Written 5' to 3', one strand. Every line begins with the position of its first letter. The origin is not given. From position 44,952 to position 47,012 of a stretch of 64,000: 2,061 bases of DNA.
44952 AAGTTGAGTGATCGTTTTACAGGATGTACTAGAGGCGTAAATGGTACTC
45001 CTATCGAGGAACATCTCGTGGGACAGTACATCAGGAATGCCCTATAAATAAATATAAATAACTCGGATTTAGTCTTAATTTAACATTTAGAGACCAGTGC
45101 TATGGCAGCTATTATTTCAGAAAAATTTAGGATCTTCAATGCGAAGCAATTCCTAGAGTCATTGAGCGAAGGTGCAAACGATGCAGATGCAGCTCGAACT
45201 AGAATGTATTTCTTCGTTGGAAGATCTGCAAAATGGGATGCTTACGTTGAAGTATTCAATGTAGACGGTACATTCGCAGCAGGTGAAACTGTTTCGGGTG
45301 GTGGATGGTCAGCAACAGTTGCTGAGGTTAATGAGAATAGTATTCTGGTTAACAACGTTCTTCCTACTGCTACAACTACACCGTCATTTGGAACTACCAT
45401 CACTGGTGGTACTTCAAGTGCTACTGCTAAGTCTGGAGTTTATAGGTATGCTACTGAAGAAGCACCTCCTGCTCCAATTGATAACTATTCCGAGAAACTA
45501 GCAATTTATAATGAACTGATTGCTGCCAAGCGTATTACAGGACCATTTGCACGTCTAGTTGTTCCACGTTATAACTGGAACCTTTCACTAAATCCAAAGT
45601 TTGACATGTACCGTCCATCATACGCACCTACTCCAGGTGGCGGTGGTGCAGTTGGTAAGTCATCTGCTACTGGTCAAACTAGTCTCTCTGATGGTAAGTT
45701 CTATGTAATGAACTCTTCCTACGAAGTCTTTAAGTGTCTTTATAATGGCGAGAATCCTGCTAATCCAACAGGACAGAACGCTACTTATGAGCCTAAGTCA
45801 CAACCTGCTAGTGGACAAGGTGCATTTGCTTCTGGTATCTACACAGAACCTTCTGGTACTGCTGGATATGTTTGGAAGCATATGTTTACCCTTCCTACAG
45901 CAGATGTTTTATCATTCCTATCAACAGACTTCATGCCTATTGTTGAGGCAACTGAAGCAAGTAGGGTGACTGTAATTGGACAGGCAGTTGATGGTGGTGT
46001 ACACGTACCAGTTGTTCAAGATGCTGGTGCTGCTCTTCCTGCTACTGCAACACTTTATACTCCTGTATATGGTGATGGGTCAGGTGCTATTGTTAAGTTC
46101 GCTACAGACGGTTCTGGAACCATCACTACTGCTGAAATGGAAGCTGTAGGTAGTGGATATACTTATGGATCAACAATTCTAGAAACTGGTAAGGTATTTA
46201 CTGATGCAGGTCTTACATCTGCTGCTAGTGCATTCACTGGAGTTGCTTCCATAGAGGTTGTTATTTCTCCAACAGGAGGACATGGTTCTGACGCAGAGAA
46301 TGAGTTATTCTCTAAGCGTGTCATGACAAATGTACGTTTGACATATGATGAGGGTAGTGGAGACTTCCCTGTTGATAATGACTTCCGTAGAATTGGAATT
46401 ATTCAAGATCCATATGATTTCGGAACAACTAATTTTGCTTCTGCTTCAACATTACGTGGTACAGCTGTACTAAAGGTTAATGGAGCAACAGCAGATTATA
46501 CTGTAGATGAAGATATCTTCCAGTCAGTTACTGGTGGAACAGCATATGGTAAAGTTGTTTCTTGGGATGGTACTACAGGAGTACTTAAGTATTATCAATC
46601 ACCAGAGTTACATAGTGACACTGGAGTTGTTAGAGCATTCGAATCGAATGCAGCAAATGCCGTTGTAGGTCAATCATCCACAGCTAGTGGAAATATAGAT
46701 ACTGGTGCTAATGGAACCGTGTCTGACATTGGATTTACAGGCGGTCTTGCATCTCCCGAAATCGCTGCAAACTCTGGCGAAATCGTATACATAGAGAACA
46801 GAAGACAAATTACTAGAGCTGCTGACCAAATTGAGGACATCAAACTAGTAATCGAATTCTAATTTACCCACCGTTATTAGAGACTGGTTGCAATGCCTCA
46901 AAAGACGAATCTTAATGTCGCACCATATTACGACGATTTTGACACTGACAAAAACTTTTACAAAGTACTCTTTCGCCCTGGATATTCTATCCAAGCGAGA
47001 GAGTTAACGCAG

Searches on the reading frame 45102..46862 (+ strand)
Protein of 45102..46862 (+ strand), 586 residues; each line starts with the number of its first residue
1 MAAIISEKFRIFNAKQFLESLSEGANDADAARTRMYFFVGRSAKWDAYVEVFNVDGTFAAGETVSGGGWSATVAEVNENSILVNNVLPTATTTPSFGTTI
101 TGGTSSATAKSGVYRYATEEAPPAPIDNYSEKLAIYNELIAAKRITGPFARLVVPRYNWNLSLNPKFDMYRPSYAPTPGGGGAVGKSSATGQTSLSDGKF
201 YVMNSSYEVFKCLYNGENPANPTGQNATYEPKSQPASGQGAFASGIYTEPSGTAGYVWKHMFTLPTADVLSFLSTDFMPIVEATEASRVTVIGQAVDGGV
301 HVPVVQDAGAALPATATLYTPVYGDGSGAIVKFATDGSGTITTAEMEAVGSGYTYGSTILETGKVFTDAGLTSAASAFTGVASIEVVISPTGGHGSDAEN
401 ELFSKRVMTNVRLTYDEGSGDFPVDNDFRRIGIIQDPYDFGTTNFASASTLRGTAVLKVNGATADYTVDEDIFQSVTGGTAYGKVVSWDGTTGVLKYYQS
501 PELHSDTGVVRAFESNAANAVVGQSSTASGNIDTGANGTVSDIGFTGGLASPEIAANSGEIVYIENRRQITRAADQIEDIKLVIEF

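Call 11: search_protein_families(library=phrogs, proteins=[window:45102-46862:+])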
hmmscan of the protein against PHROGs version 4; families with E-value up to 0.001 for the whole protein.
window:45102-46862:+ (586 aa): 2 families
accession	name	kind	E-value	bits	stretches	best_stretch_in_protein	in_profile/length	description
phrog_438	-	tail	1.8e-160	536.3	1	1-586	1-478/478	baseplate wedge subunit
phrog_977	-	tail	3.3e-12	47.1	1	552-586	299-333/333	baseplate wedge subunit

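Call 12: search_protein_families(library=pfam, proteins=[window:45102-46862:+])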
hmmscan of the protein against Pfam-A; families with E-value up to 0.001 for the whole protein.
window:45102-46862:+ (586 aa): 1 family
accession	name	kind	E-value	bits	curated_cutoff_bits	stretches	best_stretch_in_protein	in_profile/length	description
PF09215.16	Phage-Gp8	-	1.9e-09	37.5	25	1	551-586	301-337/337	Bacteriophage T4, Gp8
